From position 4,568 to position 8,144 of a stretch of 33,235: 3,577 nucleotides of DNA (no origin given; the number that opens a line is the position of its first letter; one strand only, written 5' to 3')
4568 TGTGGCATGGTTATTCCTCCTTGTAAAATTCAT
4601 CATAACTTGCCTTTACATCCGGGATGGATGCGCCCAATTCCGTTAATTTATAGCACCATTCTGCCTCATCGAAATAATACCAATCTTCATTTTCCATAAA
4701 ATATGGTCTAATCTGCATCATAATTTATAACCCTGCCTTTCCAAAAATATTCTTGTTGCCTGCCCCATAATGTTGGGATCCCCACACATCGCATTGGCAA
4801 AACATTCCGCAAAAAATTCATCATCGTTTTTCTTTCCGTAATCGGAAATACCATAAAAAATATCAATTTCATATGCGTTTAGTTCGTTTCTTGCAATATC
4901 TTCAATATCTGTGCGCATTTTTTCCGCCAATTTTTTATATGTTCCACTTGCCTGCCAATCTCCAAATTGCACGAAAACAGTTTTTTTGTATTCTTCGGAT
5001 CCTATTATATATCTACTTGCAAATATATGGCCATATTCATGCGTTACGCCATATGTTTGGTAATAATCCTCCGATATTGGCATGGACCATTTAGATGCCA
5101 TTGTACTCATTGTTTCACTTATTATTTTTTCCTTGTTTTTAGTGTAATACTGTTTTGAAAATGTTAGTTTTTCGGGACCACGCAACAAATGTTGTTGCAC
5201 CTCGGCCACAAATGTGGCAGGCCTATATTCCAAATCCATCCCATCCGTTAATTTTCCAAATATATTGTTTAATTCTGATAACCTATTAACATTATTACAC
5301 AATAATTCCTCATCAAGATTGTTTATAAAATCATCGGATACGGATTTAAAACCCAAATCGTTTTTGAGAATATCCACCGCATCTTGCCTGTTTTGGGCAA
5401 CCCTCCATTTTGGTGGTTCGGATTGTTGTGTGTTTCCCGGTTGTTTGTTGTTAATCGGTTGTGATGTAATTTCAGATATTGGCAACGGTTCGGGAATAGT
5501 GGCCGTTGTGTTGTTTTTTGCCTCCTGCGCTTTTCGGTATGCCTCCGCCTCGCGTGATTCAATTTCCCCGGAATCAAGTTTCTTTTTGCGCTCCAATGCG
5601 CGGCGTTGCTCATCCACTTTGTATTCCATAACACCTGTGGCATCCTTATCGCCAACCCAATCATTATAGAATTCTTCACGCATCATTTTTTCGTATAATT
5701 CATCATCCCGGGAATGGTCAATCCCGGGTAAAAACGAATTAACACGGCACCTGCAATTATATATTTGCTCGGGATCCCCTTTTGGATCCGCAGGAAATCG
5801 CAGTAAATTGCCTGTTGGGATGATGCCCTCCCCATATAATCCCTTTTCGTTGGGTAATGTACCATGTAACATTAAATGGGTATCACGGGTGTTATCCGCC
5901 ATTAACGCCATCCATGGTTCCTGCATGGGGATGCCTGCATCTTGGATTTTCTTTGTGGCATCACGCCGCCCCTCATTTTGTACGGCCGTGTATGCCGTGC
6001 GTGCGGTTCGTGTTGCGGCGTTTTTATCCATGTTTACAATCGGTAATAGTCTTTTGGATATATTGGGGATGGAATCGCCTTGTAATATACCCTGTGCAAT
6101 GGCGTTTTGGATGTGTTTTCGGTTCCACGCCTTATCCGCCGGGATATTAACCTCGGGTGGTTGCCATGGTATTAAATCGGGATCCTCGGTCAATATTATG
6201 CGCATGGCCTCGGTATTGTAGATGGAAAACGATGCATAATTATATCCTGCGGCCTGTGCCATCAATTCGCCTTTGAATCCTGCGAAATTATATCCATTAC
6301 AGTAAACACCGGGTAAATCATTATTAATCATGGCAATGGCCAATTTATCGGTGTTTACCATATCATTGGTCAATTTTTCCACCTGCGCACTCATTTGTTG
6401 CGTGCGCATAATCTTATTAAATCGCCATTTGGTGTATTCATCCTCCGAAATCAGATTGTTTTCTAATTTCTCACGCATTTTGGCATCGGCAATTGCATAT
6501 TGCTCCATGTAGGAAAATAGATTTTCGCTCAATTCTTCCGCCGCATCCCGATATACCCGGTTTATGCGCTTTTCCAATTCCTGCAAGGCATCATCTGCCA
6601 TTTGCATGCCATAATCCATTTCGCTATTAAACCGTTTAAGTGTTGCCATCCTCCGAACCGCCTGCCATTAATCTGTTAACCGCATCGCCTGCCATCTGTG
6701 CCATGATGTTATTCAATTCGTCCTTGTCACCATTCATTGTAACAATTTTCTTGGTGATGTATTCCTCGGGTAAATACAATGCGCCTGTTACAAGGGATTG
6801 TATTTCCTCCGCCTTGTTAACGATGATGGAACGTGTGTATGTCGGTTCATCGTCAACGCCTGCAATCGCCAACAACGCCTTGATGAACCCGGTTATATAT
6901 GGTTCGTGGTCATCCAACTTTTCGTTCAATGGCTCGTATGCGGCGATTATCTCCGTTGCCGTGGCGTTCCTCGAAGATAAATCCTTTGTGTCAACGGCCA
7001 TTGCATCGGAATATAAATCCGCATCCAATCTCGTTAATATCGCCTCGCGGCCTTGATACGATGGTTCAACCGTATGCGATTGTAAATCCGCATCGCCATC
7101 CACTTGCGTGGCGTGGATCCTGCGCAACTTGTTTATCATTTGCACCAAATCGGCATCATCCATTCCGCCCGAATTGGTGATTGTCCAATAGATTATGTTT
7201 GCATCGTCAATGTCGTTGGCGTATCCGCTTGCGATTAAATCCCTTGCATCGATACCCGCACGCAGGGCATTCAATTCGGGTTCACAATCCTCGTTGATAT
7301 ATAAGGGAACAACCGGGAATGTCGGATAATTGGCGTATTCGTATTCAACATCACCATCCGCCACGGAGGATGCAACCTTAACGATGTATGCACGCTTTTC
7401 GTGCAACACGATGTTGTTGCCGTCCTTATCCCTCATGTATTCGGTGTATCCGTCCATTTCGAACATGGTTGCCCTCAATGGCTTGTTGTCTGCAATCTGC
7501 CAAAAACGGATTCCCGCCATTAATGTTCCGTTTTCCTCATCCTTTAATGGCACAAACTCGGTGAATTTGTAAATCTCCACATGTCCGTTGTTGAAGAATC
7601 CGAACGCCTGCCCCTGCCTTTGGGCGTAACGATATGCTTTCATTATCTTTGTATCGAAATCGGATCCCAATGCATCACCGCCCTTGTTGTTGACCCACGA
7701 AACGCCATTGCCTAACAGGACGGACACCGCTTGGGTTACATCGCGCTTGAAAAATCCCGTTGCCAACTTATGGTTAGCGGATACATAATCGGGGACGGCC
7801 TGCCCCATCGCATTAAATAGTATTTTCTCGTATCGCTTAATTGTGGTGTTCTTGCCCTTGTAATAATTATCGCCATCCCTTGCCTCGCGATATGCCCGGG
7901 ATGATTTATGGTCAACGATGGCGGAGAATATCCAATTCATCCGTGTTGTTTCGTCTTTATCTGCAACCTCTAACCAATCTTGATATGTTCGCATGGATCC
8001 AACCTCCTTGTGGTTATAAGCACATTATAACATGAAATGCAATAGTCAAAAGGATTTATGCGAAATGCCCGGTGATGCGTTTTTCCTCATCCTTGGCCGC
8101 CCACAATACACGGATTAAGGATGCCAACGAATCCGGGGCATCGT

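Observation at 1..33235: GATC exists almost only as GGATCC, and GGATCC is about 8-10 fold over-represented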

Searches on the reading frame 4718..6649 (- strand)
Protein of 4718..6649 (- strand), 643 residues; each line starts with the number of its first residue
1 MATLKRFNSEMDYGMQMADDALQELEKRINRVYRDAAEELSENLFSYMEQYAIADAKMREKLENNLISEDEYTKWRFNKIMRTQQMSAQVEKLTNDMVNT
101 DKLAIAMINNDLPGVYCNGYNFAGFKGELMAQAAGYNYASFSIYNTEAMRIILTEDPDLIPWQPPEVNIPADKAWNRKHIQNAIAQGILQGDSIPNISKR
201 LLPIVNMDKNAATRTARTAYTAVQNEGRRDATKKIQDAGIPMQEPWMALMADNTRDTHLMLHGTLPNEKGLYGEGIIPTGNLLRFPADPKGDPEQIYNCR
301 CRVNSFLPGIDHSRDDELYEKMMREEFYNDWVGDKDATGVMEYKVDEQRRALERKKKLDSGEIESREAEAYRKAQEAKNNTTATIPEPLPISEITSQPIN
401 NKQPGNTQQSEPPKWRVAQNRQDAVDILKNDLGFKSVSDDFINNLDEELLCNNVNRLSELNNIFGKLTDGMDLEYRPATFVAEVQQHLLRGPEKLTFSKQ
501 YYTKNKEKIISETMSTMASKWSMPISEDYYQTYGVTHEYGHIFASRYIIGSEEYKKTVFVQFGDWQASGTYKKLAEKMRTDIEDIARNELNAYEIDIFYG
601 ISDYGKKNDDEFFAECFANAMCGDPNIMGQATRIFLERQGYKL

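Call 8: search_protein_families(library=phrogs, proteins=[window:4718-6649:-])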
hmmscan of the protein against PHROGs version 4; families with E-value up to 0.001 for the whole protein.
window:4718-6649:- (643 aa): 10 families
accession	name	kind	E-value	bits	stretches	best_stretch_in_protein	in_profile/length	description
phrog_2468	-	head and packaging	2.4e-19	70.9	1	178-325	150-291/303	head morphogenesis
phrog_859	-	head and packaging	3.1e-15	56.8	1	179-310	163-293/807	portal protein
phrog_115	-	head and packaging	1.2e-12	48.8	1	177-539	207-513/665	minor head protein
phrog_2662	-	head and packaging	7.8e-12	45.6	1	177-303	588-705/717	portal protein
phrog_3517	-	head and packaging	6.9e-11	43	1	207-321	230-343/371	head morphogenesis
phrog_4728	-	head and packaging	1.8e-10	41.2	1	19-284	34-279/591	head morphogenesis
phrog_19443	-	head and packaging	2.6e-05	23.9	1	178-360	170-336/579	minor head protein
phrog_21406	-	unknown function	3.7e-05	22.4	1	221-319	272-363/1668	-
phrog_758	-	head and packaging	0.00012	22.5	1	177-265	175-264/326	head morphogenesis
phrog_241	-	head and packaging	0.00052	20.1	1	174-235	151-221/679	head morphogenesis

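Call 9: search_protein_families(library=pfam, proteins=[window:4718-6649:-])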
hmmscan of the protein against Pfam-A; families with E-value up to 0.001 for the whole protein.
window:4718-6649:- (643 aa): 1 family
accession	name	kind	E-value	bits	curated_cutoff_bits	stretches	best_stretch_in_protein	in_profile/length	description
PF04233.19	Phage_Mu_F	-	3.9e-14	53.8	29.6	1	178-303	1-111/112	Phage Mu protein F like protein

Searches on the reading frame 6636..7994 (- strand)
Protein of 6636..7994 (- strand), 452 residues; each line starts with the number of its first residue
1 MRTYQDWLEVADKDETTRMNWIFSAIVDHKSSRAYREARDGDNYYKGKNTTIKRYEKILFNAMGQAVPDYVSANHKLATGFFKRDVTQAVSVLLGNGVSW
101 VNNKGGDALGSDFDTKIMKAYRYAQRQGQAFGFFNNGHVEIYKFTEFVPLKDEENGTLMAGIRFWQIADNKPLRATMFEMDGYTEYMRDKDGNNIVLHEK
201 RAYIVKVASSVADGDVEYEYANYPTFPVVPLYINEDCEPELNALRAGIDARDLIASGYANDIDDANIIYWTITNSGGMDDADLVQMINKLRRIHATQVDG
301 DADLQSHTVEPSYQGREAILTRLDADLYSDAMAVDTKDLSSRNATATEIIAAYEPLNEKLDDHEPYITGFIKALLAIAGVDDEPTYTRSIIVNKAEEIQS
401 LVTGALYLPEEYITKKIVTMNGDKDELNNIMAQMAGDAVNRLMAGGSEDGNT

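Call 8: search_protein_families(library=phrogs, proteins=[window:6636-7994:-])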
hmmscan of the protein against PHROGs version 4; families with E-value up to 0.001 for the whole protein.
window:6636-7994:- (452 aa): 2 families
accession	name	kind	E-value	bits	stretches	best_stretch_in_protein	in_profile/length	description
phrog_64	-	head and packaging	1.8e-37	130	1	15-434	71-495/547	portal protein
phrog_9064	-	head and packaging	3.6e-05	24.5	0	242-343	5-102/228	portal protein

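Call 9: search_protein_families(library=pfam, proteins=[window:6636-7994:-])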
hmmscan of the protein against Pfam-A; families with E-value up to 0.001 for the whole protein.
window:6636-7994:- (452 aa): 1 family
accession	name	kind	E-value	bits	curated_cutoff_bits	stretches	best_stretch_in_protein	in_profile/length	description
PF05133.19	SPP1_portal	-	1.5e-29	103.7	25.5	1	27-433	4-409/416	Phage portal protein, SPP1 Gp6-like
